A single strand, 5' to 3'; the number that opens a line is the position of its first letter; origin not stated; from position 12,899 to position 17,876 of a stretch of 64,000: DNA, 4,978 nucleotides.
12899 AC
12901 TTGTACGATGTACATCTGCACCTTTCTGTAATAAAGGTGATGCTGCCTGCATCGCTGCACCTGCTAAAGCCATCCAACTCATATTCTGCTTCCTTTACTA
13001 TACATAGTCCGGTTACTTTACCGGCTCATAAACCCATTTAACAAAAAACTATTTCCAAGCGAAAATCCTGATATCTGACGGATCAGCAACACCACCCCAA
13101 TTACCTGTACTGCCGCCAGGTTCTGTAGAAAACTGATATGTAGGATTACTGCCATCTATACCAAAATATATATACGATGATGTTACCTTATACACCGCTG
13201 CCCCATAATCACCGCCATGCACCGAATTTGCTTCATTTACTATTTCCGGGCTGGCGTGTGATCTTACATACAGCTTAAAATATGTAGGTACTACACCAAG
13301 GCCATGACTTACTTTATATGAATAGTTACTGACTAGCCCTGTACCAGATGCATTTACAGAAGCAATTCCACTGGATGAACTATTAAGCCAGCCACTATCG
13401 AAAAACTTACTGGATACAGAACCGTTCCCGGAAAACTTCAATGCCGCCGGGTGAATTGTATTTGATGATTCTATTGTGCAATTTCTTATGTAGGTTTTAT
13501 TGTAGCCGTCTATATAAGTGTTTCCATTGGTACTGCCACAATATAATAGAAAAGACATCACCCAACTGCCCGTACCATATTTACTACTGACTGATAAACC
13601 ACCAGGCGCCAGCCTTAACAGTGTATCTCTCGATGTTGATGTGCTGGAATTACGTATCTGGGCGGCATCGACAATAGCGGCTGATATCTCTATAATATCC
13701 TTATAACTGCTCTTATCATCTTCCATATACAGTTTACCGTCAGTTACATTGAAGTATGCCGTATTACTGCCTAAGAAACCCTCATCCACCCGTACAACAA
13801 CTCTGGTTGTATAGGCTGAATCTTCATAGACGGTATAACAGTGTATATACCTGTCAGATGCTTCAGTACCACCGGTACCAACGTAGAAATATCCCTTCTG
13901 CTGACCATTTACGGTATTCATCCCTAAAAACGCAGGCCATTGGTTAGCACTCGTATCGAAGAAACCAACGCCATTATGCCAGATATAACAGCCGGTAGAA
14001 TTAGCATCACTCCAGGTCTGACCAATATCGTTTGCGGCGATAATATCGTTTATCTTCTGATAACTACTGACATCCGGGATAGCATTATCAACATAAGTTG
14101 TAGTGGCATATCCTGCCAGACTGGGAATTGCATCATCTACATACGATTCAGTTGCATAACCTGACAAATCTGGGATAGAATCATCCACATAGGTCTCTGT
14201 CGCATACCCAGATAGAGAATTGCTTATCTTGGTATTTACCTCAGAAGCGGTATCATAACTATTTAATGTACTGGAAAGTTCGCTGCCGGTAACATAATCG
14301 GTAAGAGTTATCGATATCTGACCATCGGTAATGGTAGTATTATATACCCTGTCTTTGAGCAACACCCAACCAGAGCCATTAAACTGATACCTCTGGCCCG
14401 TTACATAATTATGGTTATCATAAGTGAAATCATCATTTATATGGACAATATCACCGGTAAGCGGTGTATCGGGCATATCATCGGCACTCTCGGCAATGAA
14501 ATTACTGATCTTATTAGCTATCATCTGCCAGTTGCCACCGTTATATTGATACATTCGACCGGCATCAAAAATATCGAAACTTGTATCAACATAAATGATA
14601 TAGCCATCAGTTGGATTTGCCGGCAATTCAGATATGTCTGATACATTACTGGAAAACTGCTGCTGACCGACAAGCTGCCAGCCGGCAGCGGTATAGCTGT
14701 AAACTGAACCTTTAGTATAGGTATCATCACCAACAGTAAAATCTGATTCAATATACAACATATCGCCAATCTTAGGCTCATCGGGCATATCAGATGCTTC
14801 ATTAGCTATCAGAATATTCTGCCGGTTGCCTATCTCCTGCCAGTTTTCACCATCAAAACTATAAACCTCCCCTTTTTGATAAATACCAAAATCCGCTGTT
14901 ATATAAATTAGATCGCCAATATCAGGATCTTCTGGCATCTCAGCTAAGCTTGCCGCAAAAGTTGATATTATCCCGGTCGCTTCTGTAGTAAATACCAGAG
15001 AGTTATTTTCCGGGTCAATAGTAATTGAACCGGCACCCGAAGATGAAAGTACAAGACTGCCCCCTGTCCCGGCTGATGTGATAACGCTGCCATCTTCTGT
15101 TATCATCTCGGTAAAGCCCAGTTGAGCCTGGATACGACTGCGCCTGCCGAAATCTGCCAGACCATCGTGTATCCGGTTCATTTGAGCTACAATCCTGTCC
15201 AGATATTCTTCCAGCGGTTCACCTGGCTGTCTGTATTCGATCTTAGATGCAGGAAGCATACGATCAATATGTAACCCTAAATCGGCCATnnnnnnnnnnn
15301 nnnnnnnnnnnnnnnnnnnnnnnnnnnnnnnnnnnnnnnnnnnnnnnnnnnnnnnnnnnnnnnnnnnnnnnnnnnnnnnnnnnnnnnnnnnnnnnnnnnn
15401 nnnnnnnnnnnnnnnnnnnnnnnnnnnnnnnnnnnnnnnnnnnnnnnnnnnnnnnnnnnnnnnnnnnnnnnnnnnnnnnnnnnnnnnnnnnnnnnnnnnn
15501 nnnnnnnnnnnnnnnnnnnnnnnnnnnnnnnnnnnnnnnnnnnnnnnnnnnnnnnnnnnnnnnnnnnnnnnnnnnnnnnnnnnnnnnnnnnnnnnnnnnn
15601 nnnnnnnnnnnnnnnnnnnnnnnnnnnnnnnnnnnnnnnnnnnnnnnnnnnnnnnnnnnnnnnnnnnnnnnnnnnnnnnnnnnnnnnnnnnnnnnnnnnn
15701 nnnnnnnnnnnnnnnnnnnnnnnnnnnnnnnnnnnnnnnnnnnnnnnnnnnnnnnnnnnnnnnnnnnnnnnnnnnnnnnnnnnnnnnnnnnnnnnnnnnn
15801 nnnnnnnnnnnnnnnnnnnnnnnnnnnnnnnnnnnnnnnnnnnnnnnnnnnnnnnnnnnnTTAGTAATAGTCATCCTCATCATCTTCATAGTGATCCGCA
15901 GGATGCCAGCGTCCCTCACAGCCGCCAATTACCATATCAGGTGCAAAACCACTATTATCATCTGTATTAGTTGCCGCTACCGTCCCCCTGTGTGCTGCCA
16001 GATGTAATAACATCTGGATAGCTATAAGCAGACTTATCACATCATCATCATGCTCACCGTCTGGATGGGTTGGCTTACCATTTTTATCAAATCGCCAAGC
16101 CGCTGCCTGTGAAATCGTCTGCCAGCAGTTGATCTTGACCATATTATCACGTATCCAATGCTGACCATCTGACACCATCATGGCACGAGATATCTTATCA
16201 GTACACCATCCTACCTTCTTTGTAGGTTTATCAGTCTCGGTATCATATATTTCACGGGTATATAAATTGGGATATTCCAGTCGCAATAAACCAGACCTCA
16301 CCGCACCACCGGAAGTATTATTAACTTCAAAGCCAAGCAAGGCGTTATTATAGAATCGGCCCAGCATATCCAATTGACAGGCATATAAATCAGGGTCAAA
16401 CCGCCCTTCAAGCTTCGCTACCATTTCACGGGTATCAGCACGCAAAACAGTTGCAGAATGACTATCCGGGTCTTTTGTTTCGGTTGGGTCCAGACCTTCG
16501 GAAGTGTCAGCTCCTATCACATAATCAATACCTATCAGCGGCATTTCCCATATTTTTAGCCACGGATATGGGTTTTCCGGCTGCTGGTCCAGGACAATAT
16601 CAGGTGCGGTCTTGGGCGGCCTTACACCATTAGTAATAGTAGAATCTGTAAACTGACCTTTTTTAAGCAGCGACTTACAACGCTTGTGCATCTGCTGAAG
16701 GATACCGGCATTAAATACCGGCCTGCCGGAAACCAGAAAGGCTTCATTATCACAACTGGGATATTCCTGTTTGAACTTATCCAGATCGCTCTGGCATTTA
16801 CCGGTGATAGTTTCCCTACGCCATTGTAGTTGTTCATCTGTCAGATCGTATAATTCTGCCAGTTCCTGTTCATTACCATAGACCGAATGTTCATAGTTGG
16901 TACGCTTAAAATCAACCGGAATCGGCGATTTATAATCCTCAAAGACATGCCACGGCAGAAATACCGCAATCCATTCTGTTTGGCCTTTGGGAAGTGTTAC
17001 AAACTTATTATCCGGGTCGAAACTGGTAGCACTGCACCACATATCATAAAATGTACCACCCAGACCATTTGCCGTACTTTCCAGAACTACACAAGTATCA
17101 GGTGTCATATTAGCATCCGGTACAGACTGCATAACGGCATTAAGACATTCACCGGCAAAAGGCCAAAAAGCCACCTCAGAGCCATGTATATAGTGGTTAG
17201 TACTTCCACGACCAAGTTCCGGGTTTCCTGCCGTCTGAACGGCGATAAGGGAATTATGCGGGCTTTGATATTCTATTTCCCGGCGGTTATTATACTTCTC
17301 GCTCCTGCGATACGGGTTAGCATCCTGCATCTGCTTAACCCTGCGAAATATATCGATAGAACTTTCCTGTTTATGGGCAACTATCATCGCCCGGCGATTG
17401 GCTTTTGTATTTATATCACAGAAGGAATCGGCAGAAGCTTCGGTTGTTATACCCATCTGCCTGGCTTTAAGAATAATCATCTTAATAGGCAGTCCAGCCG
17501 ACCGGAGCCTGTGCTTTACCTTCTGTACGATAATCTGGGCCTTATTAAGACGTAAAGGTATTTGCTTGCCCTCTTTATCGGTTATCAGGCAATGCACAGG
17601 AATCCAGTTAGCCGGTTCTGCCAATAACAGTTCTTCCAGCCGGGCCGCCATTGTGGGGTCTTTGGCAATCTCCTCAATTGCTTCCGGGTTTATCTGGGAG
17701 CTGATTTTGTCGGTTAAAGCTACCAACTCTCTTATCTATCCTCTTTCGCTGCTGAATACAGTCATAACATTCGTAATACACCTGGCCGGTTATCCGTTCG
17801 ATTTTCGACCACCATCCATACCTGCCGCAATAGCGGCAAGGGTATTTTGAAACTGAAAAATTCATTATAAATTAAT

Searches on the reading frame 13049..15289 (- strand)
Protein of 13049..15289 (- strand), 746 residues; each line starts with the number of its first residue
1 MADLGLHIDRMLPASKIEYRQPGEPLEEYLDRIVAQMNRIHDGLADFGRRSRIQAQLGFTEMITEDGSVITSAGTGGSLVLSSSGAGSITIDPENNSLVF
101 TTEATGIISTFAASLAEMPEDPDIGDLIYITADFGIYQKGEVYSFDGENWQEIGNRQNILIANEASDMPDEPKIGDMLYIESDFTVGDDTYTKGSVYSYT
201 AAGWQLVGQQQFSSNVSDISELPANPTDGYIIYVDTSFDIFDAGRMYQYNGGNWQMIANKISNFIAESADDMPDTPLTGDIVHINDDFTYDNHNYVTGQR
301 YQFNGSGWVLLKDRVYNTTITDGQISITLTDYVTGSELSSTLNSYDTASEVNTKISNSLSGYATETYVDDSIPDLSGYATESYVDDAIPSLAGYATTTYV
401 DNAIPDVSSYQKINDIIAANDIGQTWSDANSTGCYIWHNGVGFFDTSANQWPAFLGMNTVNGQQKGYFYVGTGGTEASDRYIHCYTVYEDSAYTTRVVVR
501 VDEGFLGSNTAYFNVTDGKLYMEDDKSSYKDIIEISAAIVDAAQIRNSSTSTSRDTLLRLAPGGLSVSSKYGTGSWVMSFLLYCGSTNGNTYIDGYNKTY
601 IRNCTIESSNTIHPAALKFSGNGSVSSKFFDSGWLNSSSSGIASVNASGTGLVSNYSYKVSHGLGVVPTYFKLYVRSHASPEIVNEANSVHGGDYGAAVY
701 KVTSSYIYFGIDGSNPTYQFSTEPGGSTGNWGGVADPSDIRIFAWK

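Call 10: search_protein_families(library=phrogs, proteins=[window:13049-15289:-], max_evalue=0.001)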
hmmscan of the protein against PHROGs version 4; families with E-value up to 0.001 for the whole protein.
window:13049-15289:- (746 aa): 1 family
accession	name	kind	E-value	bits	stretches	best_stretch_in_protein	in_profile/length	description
phrog_11315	-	unknown function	0.0001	22.4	0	122-167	213-253/384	-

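Call 34: search_protein_families(library=pfam, proteins=[window:13049-15289:-], max_evalue=0.01)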
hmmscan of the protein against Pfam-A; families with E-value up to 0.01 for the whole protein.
window:13049-15289:- (746 aa): 0 families

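Call 94: search_protein_families(library=ncbifam, proteins=[window:13049-15289:-], max_evalue=0.01)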
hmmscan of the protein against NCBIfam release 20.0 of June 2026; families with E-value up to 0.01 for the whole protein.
window:13049-15289:- (746 aa): 0 families

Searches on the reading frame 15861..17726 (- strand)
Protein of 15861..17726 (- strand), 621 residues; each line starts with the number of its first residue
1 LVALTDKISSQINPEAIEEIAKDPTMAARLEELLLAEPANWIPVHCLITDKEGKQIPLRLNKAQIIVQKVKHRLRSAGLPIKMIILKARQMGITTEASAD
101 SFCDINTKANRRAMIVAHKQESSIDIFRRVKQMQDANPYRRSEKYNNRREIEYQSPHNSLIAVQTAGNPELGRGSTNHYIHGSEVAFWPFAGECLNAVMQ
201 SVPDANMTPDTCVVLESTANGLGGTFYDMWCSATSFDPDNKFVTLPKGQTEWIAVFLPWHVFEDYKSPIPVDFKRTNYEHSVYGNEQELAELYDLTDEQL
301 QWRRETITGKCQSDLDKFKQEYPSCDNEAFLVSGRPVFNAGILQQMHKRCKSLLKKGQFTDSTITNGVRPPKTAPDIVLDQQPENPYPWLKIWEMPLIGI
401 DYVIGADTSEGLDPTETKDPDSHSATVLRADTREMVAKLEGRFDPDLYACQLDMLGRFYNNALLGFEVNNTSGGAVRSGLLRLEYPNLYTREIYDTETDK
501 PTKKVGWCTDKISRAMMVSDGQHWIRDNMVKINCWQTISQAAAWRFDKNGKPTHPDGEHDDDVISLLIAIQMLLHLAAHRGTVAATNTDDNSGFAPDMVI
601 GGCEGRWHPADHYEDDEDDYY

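Call 10: search_protein_families(library=phrogs, proteins=[window:15861-17726:-], max_evalue=0.001)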
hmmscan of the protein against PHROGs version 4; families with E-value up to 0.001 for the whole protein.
window:15861-17726:- (621 aa): 4 families
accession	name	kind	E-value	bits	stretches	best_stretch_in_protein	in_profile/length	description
phrog_38407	-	unknown function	1.7e-33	117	1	216-574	6-349/370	-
phrog_2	-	head and packaging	3.8e-21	76.5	1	40-580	256-600/807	terminase large subunit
phrog_24361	-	head and packaging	1.6e-17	64.8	1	436-575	1-140/162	terminase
phrog_26724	-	unknown function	5.8e-05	23.7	1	47-132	22-98/192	-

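Call 33: search_dna_similar(query=window:15861-17726:-, collection=phages, mode=protein, max_evalue=0.00001, max_rows=20)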
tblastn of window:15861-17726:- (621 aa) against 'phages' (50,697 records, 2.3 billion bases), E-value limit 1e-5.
Records with a match: 452; places in all: 453; records where one place covers at least 80% of the query: 289.
Best place of each record, by identity: <60% 452.
By first word of the organism name: Vibrio 144; Stx2a-converting 83; Escherichia 78; Campylobacter 15; Stx2-converting 12; Pseudomonas 12; Klebsiella 11; Burkholderia 10; Caudoviricetes 6; Shigella 6; and 30 more.
By host as written in the record: - 241; Vibrio crassostreae 7; Escherichia coli K514 (EHEC) 7; Escherichia coli 6; Vibrio cyclitrophicus 6; Escherichia coli O157:H7 5; Campylobacter jejuni 5; Escherichia coli O157:H7 Morioka V526 4; and 125 more.
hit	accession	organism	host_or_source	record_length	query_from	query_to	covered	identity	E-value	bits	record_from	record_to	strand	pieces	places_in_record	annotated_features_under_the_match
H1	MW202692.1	Caudoviricetes sp.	Manatee Spring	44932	45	572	85%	32.7%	9e-66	240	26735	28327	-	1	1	terminase large subunit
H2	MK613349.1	Roseobacter phage CRP-7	Rhodobacteraceae bacterium FZCC0042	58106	44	569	85%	29.2%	1e-53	204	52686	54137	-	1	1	terminase large subunit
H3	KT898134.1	Aeromonas phage phiARM81mr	Aeromonas sp. ARM81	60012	47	578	86%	28.5%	1e-34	146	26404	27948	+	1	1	terminase large subunit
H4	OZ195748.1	Vibrio phage K249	Seawater and oysters mix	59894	48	572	85%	28.4%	5e-36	150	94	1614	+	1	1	hypothetical protein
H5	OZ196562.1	Vibrio phage K248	Seawater and oysters mix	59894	48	572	85%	28.4%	5e-36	150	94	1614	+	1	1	hypothetical protein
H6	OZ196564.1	Vibrio phage K250 g1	Seawater and oysters mix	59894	48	572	85%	28.4%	5e-36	150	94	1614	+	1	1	hypothetical protein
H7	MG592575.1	Vibrio phage 1.205.O._10N.222.51.A7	Vibrio tasmaniensis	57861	48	572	85%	28.4%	4e-36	151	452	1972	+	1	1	terminase large subunit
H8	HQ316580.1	Vibrio phage douglas 12A4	Vibrio fischeri 12A4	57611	48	576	85%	27.9%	2e-36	152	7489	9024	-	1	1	large subunit terminase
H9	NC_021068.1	Vibrio phage douglas 12A4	Vibrio fischeri 12A4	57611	48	576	85%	27.9%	2e-36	152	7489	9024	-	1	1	large subunit terminase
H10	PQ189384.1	Vibrio phage 1F273_PE002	Vibrio cyclitrophicus 1F273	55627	48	576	85%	27.8%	5e-39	160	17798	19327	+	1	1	hypothetical protein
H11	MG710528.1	Escherichia phage GER2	Escherichia coli O117:H7 strain 23169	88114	48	572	85%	28.0%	4e-35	148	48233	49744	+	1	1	hypothetical protein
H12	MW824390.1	Vibrio phage 252E42.2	Vibrio crassostreae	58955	48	572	85%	27.9%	3e-35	149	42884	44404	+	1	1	hypothetical protein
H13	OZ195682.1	Vibrio phage D79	Seawater and oysters mix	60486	48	572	85%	27.9%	3e-35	149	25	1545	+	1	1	hypothetical protein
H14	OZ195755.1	Vibrio phage D56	Seawater and oysters mix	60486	48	572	85%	27.9%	3e-35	149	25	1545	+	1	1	hypothetical protein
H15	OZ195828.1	Vibrio phage D70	Seawater and oysters mix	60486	48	572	85%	27.9%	3e-35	149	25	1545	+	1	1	hypothetical protein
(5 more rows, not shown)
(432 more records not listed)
